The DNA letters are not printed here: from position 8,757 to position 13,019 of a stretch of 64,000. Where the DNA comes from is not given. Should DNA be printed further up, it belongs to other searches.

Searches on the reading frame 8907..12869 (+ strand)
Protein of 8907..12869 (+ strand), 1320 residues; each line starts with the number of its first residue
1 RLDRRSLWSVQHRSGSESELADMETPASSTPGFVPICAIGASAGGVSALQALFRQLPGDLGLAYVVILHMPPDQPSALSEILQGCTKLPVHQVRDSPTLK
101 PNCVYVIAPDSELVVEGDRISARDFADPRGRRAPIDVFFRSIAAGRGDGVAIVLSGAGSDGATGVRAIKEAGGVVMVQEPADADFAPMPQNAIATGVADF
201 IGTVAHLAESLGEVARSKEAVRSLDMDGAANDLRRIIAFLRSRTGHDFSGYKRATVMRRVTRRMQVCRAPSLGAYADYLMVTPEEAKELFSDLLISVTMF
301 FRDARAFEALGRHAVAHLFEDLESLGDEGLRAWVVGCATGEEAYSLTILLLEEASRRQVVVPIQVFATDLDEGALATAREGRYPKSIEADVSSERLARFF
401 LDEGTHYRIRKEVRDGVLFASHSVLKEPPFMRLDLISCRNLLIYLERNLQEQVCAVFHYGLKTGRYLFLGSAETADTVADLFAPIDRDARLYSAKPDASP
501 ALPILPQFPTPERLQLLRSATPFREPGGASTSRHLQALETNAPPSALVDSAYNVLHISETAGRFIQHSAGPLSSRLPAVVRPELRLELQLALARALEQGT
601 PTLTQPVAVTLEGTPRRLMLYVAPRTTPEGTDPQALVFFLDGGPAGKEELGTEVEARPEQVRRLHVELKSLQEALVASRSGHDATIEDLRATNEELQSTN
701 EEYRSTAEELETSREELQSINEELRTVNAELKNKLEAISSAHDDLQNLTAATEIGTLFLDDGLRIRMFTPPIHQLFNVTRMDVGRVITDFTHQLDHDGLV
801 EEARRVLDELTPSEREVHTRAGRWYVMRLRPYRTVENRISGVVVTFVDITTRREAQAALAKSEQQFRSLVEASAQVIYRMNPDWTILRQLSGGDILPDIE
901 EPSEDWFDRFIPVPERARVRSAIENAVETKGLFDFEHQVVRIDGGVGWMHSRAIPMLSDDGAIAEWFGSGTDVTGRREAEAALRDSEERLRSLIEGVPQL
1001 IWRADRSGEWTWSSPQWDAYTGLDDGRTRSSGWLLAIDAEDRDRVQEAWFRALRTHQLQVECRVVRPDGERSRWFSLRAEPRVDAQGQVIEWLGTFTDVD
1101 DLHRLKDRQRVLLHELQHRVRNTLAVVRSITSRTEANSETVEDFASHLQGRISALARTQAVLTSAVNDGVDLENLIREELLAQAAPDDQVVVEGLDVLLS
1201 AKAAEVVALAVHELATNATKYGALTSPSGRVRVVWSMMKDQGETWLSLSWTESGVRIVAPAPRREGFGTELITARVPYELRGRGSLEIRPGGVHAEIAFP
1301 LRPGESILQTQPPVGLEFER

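Call 81: search_protein_families(library=pfam, proteins=[window:8907-12869:+], max_evalue=0.00001)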
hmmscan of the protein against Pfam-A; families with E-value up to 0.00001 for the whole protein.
window:8907-12869:+ (1320 aa): 10 families
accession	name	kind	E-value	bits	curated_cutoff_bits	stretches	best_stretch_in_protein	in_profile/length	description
PF01339.22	CheB_methylest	-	7.5e-51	172.7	24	1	38-211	2-174/174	CheB methylesterase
PF01739.24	CheR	-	3.3e-43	147.9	27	1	297-486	2-190/195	CheR methyltransferase, SAM binding domain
PF08448.16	PAS_4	-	1.8e-29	102.6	23.1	2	995-1103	2-109/110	PAS fold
PF13596.12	PAS_10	-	2e-27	96.3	22.1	1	745-850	1-106/106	PAS domain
PF07536.20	HWE_HK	-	1.1e-19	71.4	22.8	1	1115-1194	1-81/83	HWE histidine kinase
PF08447.18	PAS_3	-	2.7e-17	63.3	25.6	2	1012-1095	4-88/89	PAS fold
PF00989.32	PAS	-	4.7e-17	62.5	22.6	1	988-1099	1-113/113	PAS fold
PF03705.20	CheR_N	-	5.8e-17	61.6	27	1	231-280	1-50/53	CheR methyltransferase, all-alpha domain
PF13426.13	PAS_9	-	2.8e-08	34.4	27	0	774-850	22-102/103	PAS domain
PF07568.18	HisKA_2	-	9.5e-06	26.1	22.3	0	1115-1178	1-67/76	Histidine kinase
